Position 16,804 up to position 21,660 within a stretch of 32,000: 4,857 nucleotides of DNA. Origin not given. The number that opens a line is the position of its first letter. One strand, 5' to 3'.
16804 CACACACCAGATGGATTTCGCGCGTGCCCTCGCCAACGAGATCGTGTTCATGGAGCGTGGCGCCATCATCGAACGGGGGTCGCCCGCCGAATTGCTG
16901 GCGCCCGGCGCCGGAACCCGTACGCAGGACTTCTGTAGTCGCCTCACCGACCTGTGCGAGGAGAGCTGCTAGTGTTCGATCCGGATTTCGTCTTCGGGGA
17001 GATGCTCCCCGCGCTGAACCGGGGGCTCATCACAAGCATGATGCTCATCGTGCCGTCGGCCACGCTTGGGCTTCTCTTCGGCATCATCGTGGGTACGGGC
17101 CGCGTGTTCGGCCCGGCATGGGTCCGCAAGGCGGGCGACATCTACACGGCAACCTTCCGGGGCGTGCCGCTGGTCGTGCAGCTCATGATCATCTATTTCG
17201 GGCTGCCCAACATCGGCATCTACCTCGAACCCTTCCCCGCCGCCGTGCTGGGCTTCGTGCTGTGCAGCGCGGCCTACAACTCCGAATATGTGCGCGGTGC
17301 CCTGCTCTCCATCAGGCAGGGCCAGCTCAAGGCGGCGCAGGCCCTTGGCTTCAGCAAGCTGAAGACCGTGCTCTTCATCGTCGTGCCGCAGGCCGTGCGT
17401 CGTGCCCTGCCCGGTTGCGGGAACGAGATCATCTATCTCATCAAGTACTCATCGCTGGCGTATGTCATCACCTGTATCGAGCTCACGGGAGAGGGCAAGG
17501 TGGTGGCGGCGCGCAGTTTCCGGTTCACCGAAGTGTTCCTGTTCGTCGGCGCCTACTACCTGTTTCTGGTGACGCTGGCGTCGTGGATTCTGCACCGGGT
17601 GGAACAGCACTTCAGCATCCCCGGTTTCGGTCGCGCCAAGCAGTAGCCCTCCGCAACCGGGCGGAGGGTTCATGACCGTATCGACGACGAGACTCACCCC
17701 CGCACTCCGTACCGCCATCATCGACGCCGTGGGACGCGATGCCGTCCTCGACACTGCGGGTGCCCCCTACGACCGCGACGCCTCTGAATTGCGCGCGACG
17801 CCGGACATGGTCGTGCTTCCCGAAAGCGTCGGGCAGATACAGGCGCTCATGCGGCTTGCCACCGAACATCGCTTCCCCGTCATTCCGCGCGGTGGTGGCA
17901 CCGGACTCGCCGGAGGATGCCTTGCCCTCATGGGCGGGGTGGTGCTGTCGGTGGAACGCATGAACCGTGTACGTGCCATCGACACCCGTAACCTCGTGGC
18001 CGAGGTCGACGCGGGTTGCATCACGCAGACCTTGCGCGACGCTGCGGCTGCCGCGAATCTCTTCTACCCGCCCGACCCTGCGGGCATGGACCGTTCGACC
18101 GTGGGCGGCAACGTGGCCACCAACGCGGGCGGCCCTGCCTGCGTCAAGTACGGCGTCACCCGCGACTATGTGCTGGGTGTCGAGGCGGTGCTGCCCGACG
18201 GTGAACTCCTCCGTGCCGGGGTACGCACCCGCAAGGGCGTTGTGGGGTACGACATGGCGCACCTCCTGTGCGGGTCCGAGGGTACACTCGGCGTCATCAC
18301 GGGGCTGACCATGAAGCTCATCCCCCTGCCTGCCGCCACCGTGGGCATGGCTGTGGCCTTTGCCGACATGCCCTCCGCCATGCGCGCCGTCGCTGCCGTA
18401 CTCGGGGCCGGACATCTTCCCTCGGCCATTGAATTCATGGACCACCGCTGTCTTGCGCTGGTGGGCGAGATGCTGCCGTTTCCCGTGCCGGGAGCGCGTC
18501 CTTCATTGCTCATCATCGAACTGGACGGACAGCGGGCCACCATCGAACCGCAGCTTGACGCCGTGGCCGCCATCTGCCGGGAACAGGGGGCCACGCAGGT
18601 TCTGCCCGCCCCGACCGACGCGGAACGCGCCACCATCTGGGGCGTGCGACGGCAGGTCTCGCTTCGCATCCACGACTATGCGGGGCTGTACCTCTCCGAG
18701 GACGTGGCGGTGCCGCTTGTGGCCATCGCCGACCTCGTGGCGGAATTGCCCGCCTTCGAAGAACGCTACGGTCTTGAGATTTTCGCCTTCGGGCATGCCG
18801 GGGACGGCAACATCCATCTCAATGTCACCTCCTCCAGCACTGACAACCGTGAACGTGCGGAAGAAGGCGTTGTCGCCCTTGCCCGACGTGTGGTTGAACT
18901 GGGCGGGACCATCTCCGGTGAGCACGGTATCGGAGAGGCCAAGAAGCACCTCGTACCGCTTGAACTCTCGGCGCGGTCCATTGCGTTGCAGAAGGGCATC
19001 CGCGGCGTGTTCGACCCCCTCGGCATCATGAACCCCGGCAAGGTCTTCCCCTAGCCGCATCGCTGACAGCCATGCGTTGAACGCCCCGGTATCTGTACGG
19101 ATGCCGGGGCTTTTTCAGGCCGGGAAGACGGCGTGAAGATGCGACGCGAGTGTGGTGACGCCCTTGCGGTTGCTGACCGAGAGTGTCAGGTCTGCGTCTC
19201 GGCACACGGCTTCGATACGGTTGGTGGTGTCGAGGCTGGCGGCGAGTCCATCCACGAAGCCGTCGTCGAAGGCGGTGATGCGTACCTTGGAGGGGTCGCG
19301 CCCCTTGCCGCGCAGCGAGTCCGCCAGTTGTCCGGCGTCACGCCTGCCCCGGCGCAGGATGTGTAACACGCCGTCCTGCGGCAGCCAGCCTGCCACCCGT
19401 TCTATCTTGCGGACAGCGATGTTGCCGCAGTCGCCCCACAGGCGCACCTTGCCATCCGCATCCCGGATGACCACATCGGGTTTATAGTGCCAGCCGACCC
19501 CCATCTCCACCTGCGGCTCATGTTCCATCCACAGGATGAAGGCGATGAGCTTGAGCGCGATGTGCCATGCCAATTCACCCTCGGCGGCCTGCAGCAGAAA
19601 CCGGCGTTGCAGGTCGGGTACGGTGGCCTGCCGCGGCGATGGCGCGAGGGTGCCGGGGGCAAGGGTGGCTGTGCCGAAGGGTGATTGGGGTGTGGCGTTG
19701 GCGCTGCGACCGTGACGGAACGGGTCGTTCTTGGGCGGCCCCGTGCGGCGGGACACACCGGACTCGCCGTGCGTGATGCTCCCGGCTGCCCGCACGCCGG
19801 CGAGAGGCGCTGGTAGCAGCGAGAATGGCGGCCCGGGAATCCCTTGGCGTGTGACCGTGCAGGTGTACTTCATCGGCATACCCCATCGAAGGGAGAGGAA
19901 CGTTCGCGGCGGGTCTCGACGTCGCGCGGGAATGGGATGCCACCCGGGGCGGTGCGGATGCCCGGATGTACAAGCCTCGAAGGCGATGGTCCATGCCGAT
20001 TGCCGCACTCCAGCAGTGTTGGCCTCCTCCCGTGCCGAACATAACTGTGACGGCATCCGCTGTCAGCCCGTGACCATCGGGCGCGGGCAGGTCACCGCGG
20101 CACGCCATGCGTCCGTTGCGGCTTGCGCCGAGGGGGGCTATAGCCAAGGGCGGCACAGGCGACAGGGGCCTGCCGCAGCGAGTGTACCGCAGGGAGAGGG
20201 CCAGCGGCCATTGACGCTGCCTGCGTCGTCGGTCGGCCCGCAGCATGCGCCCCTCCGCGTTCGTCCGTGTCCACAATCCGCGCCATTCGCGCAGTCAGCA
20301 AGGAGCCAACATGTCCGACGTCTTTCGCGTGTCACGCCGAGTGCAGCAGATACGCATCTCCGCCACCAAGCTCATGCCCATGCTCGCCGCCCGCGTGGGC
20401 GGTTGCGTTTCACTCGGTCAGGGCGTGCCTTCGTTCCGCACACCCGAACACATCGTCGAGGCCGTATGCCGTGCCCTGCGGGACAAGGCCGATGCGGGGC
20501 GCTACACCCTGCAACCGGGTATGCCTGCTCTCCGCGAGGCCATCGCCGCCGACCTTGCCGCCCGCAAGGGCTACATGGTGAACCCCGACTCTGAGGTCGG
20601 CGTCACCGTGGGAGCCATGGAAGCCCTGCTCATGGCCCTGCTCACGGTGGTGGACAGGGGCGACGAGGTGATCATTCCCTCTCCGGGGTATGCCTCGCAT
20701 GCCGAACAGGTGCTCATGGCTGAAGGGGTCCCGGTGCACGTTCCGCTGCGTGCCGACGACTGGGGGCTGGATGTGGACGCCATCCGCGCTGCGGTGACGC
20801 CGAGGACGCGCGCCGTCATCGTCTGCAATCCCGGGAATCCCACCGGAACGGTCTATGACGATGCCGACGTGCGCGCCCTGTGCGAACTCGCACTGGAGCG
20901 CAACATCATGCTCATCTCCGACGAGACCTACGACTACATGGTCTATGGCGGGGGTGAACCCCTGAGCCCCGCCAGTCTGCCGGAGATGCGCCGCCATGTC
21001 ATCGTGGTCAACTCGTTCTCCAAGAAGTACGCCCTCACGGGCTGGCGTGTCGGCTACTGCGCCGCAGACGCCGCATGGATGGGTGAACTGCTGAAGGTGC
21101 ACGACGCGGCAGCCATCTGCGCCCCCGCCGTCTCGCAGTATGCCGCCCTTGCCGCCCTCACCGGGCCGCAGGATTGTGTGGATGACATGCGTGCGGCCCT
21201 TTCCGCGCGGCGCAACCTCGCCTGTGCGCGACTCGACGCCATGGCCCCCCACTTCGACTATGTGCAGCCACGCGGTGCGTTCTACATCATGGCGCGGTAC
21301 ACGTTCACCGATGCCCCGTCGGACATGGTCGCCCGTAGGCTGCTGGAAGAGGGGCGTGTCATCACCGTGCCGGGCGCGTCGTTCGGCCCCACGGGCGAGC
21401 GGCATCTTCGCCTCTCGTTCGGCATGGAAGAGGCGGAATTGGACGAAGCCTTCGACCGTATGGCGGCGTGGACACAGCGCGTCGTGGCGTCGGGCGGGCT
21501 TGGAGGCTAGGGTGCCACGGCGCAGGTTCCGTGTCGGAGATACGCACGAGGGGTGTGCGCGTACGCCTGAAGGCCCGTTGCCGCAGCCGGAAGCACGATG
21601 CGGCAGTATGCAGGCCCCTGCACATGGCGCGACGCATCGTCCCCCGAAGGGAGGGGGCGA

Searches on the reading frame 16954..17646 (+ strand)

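Call 77: search_protein_families(library=pfam, proteins=[window:16954-17646:+], max_evalue=0.00001)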
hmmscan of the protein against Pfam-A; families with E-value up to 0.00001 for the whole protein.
window:16954-17646:+ (230 aa): 1 family
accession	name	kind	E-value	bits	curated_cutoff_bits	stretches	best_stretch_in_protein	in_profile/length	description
PF00528.27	BPD_transp_1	-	8.7e-20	71.7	26.4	1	39-220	1-182/184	Binding-protein-dependent transport system inner membrane component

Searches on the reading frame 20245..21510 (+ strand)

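Call 77: search_protein_families(library=pfam, proteins=[window:20245-21510:+], max_evalue=0.00001)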
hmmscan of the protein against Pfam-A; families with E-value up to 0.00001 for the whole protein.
window:20245-21510:+ (421 aa): 4 families
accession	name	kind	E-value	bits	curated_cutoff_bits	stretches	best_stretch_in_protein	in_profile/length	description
PF00155.27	Aminotran_1_2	-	2.1e-67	228.3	19.7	1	54-405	3-360/361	Aminotransferase class I and II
PF01041.23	DegT_DnrJ_EryC1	-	3.7e-13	49.9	19.8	1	124-226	51-145/360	DegT/DnrJ/EryC1/StrS aminotransferase family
PF00266.25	Aminotran_5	-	3.9e-07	29.8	21.5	1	112-224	58-173/371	Aminotransferase class-V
PF01053.26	Cys_Met_Meta_PP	-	4.8e-07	29.1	27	1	124-229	76-176/381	Cys/Met metabolism PLP-dependent enzyme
